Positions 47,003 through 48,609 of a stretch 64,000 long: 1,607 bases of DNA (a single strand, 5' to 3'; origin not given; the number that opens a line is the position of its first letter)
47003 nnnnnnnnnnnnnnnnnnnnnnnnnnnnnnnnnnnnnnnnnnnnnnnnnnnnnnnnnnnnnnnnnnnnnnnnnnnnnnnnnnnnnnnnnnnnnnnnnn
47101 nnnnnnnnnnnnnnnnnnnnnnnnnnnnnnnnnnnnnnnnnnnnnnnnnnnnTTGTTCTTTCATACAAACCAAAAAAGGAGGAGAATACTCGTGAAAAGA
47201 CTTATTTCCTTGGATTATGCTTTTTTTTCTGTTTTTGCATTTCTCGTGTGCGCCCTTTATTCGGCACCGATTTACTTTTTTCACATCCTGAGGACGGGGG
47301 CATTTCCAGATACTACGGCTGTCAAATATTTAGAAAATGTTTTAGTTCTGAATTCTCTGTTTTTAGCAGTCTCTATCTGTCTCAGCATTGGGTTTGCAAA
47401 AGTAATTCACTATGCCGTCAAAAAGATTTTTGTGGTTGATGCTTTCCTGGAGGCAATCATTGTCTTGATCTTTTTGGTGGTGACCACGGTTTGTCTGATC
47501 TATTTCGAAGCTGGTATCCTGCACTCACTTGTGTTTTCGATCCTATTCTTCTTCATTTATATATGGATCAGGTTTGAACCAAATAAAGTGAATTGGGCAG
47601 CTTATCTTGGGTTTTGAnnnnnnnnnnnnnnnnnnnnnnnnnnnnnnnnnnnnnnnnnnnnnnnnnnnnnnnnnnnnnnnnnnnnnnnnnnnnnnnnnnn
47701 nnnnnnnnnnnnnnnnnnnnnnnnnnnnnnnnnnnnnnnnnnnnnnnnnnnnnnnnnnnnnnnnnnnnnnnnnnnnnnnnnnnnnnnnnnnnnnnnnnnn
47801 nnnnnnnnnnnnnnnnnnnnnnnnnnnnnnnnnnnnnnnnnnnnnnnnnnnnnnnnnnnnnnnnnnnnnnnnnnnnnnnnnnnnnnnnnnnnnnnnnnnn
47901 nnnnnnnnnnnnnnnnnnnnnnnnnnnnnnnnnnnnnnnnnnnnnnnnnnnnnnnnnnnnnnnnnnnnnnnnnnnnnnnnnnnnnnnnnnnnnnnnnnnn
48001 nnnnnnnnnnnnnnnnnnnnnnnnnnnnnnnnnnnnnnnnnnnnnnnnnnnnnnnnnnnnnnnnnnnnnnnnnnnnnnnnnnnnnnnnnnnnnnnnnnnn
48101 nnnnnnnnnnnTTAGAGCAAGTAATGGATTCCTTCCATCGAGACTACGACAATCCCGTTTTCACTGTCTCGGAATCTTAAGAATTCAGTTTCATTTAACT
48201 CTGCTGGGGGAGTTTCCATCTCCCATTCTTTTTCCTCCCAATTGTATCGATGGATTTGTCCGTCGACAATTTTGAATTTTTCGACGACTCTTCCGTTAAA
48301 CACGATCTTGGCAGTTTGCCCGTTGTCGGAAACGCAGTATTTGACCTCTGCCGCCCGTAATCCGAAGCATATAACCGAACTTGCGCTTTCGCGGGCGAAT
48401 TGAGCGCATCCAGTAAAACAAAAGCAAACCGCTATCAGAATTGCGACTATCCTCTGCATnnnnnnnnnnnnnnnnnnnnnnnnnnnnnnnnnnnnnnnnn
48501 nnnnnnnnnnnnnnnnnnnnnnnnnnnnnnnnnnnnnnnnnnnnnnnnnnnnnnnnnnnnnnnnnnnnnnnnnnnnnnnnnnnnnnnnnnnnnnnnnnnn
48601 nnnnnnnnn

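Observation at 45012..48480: About 3.5-kb higher-GC accessory islet immediately 3' of the tRNA-Pro/Pro/Gly cluster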

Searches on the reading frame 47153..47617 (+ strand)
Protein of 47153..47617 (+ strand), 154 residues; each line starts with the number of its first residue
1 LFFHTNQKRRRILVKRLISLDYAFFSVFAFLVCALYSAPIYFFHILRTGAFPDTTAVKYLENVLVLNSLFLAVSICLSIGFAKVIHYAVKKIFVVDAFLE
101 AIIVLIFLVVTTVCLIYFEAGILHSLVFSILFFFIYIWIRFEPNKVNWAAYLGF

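Call 6: search_protein_families(library=pfam, proteins=[window:47153-47617:+], max_evalue=0.1)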
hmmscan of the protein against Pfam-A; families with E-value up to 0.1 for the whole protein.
window:47153-47617:+ (154 aa): 0 families

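Call 34: search_protein_families(library=phrogs, proteins=[window:47153-47617:+], max_evalue=0.1)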
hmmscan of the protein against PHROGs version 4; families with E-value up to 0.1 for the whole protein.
window:47153-47617:+ (154 aa): 0 families

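Call 35: search_protein_families(library=padloc, proteins=[window:47153-47617:+], max_evalue=0.1)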
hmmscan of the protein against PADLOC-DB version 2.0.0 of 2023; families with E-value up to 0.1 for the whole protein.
window:47153-47617:+ (154 aa): 0 families

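Call 36: search_protein_families(library=ncbifam, proteins=[window:47153-47617:+], max_evalue=0.1)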
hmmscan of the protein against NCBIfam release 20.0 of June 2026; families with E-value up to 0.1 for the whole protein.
window:47153-47617:+ (154 aa): 0 families

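Call 47: list_cluster_members(proteins=[P0001, P0121, P0122, window:47153-47617:+, window:46316-46585:+, window:45861-46118:+, window:46753-47046:-, window:42933-43724:+])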
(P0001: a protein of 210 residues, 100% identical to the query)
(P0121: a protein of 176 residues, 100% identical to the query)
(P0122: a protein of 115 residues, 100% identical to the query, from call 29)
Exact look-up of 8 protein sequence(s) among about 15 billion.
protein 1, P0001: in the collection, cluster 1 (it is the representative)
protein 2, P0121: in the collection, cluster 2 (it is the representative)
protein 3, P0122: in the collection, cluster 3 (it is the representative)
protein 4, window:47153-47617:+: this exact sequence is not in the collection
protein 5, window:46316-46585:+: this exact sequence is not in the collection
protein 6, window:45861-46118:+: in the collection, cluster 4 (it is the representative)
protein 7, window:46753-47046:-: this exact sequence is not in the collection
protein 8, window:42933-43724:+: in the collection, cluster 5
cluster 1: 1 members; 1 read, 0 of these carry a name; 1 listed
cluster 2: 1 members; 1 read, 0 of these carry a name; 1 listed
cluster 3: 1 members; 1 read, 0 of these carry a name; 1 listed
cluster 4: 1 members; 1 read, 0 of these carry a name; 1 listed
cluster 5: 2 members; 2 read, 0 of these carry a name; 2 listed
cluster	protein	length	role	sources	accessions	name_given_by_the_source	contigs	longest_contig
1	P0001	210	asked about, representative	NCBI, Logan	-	-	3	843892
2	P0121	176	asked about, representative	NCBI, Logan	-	-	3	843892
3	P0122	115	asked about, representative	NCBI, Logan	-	-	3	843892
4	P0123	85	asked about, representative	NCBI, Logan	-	-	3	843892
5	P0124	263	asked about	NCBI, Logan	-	-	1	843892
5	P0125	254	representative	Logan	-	-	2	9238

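Call 97: find_related_loci(query=window:47192-47617:+, collection=viral_contigs)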
Query window:47192-47617:+ (141 aa) in viral_contigs; peptide patterns used: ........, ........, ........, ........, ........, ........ (x = any residue, [..] = any of these).
98 stretches matched a pattern, but none encodes a relative of the query by tblastn (E <= 1e-3).

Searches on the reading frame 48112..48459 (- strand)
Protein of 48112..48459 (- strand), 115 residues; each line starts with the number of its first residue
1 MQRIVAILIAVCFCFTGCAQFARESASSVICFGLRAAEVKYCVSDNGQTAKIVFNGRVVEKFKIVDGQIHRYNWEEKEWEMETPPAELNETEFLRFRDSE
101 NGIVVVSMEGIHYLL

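Call 6: search_protein_families(library=pfam, proteins=[window:48112-48459:-], max_evalue=0.1)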
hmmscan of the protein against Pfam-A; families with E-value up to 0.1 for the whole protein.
window:48112-48459:- (115 aa): 0 families

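Call 29: find_homologous_proteins(query=A1, max_evalue=0.01)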
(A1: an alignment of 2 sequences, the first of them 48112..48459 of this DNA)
Query A1 (2 sequences) (115 aa, profile of the alignment): 1 proteins with E <= 0.01 among 22 candidates.
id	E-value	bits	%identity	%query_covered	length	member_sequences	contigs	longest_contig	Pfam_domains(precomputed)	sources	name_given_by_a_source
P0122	1.8e-60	220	100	100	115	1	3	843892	-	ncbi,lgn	-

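Call 34: search_protein_families(library=phrogs, proteins=[window:48112-48459:-], max_evalue=0.1)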
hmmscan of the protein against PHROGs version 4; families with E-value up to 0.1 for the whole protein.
window:48112-48459:- (115 aa): 0 families

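Call 35: search_protein_families(library=padloc, proteins=[window:48112-48459:-], max_evalue=0.1)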
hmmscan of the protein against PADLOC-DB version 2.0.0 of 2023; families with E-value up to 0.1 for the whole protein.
window:48112-48459:- (115 aa): 0 families

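Call 36: search_protein_families(library=ncbifam, proteins=[window:48112-48459:-], max_evalue=0.1)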
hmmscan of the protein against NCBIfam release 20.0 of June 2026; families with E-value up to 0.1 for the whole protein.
window:48112-48459:- (115 aa): 0 families

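Call 83: predict_structure(protein=window:48112-48459:-)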
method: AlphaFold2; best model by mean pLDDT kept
length: 115 residues; sequences in the alignment: 1
mean_pLDDT: 60.1   pTM: 0.50
mean pLDDT of the five models: 60.1, 57.8, 54.4, 54.0, 47.7
residues with pLDDT >= 90: 0; 70-90: 24; 50-70: 68; < 50: 23
segments of 3 or more residues with pLDDT < 50: 5-13, 35-37, 85-87
pLDDT, mean of each block of 10 residues (from residue 1): 44 51 57 58 69 71 70 82 52 55 56 52
secondary structure, 60 per line:
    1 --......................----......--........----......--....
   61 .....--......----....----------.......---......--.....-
elements in order: H3-24 E29-34 E37-44 E49-54 E57-65 E68-73 E78-81 E92-98 E102-107 E110-114
